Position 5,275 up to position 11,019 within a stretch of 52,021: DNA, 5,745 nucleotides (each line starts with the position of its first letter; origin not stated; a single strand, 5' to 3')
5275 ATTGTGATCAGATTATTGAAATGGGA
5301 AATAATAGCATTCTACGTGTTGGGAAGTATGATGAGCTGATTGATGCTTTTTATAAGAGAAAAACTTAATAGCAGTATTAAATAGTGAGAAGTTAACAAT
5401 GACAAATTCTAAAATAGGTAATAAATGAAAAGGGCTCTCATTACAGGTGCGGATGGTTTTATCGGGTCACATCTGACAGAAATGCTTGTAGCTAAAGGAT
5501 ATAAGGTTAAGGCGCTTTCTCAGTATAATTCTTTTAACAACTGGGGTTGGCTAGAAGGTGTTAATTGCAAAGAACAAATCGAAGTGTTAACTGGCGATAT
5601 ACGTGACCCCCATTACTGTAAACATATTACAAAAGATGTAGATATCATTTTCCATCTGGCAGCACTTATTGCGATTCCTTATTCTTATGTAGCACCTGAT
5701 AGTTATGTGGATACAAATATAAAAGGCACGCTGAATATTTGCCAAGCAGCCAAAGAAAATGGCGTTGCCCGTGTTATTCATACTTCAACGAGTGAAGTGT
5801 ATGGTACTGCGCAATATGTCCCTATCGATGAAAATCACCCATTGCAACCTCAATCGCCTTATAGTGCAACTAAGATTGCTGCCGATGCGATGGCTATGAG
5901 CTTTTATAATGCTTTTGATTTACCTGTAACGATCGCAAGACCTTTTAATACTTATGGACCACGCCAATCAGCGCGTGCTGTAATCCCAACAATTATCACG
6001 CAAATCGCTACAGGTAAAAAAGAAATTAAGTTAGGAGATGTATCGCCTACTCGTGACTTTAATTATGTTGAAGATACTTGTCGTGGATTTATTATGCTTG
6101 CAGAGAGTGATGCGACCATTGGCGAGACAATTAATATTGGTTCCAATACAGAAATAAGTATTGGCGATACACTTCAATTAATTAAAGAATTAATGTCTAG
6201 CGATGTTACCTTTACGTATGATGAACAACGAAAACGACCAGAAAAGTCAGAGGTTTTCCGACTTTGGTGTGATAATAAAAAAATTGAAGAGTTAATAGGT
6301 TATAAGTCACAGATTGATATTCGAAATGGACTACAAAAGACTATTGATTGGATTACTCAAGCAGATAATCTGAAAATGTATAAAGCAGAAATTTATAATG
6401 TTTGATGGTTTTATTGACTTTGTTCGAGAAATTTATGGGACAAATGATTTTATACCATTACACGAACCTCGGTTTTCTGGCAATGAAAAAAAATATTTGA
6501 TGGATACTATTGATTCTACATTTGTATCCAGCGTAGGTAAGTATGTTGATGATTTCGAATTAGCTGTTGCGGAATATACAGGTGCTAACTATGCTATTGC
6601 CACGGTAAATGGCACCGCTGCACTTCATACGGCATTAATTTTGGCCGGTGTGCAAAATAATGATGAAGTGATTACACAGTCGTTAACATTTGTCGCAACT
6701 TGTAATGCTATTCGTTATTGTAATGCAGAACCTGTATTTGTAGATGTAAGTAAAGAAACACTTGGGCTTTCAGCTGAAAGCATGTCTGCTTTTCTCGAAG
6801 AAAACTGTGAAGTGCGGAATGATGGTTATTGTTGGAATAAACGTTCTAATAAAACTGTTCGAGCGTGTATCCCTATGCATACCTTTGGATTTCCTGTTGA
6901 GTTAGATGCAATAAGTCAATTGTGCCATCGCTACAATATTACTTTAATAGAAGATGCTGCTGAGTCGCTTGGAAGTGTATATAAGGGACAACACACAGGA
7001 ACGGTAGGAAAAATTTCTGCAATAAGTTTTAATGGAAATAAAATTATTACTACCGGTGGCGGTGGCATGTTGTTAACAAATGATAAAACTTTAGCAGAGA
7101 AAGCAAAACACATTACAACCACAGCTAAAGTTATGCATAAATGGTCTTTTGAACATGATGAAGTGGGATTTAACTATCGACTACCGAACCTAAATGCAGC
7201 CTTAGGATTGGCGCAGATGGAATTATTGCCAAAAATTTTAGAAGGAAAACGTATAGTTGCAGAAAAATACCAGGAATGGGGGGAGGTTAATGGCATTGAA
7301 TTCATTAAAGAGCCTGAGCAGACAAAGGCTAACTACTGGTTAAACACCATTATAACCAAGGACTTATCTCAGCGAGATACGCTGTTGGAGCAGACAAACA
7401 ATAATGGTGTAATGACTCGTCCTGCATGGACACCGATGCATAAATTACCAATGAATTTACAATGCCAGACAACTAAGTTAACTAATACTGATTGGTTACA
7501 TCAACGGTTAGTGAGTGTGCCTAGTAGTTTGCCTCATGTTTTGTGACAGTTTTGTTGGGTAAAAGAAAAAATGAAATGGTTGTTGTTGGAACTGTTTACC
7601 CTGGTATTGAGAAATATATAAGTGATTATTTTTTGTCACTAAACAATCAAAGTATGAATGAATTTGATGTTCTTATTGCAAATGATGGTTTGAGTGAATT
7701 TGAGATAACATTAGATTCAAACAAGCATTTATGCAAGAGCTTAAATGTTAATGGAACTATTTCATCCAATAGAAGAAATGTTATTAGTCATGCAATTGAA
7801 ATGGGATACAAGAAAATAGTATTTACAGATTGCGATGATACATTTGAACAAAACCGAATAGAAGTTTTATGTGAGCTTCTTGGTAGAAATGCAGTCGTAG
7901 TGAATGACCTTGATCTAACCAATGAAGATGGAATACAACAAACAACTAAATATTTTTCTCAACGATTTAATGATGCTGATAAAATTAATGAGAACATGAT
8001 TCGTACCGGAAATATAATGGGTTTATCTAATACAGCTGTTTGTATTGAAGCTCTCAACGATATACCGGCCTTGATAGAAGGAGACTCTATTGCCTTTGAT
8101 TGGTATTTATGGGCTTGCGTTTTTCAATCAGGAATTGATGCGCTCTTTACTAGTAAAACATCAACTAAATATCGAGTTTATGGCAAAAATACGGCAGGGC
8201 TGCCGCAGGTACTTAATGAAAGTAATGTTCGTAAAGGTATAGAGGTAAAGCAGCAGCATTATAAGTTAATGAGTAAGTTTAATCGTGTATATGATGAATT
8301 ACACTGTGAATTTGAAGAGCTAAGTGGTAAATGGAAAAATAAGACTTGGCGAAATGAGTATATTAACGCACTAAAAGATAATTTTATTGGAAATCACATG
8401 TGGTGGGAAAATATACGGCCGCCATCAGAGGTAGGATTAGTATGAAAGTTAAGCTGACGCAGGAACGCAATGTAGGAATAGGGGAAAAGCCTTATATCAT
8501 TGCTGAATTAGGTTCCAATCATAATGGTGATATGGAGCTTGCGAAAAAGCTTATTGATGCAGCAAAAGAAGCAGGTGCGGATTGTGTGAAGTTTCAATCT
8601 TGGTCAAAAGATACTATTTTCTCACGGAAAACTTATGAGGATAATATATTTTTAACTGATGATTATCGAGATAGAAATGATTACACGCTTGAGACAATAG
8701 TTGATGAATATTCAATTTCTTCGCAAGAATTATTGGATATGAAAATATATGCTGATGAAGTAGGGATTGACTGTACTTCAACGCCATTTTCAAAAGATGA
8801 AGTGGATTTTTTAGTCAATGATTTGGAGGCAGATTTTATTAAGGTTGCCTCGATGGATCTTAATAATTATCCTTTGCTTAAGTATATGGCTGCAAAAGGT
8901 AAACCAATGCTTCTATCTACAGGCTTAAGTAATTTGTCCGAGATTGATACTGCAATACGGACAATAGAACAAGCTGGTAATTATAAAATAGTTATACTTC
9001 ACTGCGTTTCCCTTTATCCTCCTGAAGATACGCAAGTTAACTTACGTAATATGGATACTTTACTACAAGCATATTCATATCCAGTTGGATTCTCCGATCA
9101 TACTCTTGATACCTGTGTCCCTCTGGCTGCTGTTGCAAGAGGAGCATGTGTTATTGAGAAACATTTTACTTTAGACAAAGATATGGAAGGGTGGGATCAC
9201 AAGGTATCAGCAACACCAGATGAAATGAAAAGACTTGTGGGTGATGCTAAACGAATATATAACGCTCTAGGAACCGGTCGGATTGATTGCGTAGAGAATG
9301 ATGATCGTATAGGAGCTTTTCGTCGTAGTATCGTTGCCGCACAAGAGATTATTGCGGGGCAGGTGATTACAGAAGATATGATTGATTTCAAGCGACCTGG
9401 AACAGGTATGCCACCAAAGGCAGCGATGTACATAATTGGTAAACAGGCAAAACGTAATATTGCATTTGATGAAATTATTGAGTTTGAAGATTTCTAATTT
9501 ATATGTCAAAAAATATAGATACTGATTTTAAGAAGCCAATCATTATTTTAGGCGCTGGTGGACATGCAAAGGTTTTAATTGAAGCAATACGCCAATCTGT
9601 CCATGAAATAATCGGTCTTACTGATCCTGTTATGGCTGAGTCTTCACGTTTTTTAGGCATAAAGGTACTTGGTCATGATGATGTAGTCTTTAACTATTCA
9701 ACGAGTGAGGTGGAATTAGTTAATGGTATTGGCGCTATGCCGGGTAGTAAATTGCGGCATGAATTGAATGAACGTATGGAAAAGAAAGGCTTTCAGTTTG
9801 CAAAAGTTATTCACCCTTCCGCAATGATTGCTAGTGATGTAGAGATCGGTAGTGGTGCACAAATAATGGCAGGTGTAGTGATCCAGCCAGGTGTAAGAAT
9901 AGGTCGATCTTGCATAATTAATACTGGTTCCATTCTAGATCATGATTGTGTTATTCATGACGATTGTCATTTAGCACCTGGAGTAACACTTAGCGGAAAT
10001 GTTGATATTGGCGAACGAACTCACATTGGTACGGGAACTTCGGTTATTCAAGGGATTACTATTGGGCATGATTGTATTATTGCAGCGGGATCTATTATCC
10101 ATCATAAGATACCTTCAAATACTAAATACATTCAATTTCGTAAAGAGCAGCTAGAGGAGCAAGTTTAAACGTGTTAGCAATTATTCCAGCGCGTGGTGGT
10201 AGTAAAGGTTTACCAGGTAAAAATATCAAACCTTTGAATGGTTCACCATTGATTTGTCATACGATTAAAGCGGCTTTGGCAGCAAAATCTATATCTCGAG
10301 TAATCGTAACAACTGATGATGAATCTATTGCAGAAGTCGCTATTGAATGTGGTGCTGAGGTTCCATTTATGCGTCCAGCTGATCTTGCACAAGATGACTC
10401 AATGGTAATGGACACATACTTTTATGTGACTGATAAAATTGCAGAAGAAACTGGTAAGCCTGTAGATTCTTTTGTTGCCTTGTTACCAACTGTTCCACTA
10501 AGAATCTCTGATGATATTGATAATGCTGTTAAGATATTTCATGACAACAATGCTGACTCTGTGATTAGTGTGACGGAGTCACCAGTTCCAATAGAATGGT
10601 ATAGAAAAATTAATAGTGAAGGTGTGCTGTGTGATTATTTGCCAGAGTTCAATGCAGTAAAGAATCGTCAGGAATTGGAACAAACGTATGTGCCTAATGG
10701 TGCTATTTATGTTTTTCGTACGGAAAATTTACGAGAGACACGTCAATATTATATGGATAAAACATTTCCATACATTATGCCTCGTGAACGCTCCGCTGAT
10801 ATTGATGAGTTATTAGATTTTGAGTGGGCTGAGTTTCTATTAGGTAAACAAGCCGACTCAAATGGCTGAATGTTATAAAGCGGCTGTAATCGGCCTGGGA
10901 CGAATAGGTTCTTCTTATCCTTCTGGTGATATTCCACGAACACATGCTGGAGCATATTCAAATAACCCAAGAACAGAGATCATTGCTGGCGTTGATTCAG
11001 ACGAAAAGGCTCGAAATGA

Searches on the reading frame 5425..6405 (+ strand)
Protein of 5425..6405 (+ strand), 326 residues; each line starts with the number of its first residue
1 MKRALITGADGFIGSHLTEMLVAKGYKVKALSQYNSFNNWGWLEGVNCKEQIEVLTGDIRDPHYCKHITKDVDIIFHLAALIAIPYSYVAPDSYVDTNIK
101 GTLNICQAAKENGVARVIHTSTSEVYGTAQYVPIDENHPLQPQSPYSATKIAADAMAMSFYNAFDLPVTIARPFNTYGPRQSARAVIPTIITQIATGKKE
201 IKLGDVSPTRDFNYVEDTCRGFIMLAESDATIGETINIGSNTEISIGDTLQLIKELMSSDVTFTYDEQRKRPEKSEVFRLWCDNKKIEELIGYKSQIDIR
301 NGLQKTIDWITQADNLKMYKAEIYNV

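Call 72: search_protein_families(library=pfam, proteins=[window:5425-6405:+], max_evalue=0.00001)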
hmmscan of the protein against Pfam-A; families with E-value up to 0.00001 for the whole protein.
window:5425-6405:+ (326 aa): 9 families
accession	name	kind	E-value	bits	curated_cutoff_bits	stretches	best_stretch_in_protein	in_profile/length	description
PF16363.11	GDP_Man_Dehyd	-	2.2e-75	254.6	27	1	5-306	1-332/332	GDP-mannose 4,6 dehydratase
PF01370.27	Epimerase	-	8.1e-60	202.7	20.9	1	4-239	1-240/240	NAD dependent epimerase/dehydratase family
PF01073.25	3Beta_HSD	-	1.2e-26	93.8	22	1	5-223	1-226/280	3-beta hydroxysteroid dehydrogenase/isomerase family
PF02719.21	Polysacc_synt_2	-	9.9e-20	71.3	20.2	1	5-258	2-248/293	Polysaccharide biosynthesis protein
PF07993.18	NAD_binding_4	-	1.3e-16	61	20.1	1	6-178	1-209/258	Male sterility protein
PF04321.23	RmlD_sub_bind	-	9.1e-13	48.4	27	1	3-154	2-133/287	RmlD substrate binding domain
PF13460.12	NAD_binding_10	-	5.3e-11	43.2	27.2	1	8-174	1-144/184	NAD(P)H-binding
PF00106.31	adh_short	-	9.1e-08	32.2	26.6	1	2-160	1-163/195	short chain dehydrogenase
PF05368.20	NmrA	-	9.8e-08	32.4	27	1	2-122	3-107/298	NmrA-like family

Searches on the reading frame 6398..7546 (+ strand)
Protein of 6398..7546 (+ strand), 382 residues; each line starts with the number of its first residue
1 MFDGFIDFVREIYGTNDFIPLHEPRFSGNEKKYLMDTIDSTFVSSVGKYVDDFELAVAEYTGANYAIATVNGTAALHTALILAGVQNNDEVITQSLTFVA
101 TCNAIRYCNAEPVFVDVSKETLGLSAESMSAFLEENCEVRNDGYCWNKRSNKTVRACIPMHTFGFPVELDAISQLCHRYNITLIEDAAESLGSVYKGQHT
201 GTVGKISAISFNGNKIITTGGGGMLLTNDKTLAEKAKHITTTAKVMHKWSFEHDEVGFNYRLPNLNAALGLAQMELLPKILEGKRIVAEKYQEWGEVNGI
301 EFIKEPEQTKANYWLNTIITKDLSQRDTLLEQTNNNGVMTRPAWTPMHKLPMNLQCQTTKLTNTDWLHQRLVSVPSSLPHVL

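Call 72: search_protein_families(library=pfam, proteins=[window:6398-7546:+], max_evalue=0.00001)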
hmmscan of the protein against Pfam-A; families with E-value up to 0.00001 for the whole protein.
window:6398-7546:+ (382 aa): 2 families
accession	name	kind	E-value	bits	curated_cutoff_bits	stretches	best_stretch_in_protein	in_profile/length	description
PF01041.23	DegT_DnrJ_EryC1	-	1.8e-86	291.1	19.8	1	29-376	6-343/360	DegT/DnrJ/EryC1/StrS aminotransferase family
PF00155.27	Aminotran_1_2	-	7.3e-06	25.8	19.7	0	50-187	44-186/361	Aminotransferase class I and II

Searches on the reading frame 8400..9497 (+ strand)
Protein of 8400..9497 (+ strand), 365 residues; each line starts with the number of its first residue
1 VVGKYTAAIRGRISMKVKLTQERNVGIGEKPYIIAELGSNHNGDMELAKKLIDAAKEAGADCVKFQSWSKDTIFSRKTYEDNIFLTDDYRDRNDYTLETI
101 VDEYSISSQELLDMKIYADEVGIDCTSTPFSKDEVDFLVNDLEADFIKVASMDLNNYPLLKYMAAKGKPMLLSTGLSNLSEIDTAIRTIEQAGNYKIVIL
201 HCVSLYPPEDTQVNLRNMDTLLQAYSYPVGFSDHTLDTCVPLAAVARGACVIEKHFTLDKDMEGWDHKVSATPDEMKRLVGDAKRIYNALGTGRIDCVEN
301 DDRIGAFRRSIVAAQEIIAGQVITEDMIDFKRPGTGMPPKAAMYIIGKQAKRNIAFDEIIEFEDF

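Call 72: search_protein_families(library=pfam, proteins=[window:8400-9497:+], max_evalue=0.00001)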
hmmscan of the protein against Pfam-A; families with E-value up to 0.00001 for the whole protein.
window:8400-9497:+ (365 aa): 2 families
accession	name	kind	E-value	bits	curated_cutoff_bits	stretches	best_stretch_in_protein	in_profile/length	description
PF03102.20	NeuB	-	5e-82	275.4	22.1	1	51-293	1-239/241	NeuB family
PF08666.17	SAF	-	5.7e-08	33.6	21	1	308-363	1-60/63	SAF domain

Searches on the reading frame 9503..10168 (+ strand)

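Call 72: search_protein_families(library=pfam, proteins=[window:9503-10168:+], max_evalue=0.00001)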
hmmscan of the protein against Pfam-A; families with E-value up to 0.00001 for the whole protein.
window:9503-10168:+ (221 aa): 4 families
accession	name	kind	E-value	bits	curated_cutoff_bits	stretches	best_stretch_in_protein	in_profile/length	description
PF00132.30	Hexapep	-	9.5e-21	73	27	2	130-165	1-36/36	Bacterial transferase hexapeptide (six repeats)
PF17836.7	PglD_N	-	8.9e-10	39.4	23.4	1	13-78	2-67/78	PglD N-terminal domain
PF14602.12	Hexapep_2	-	6.7e-09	35.8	27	1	167-199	2-32/34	Hexapeptide repeat of succinyl-transferase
PF25084.1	LbH_EIF2B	-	3.4e-08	33.9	54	0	106-156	55-104/105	EIF2B subunit epsilon LbH domain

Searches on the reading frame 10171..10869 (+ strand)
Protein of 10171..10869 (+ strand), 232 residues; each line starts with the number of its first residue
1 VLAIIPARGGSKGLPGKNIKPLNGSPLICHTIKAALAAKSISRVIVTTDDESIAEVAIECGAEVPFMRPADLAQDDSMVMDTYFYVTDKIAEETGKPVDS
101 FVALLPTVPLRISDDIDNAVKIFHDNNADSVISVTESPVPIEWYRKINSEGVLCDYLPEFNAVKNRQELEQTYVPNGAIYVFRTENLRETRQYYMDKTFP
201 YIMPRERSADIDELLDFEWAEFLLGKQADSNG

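Call 72: search_protein_families(library=pfam, proteins=[window:10171-10869:+], max_evalue=0.00001)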
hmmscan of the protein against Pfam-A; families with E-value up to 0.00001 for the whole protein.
window:10171-10869:+ (232 aa): 1 family
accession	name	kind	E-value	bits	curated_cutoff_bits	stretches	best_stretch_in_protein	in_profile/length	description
PF02348.25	CTP_transf_3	-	3e-22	79.9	22.6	1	3-81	2-79/217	Cytidylyltransferase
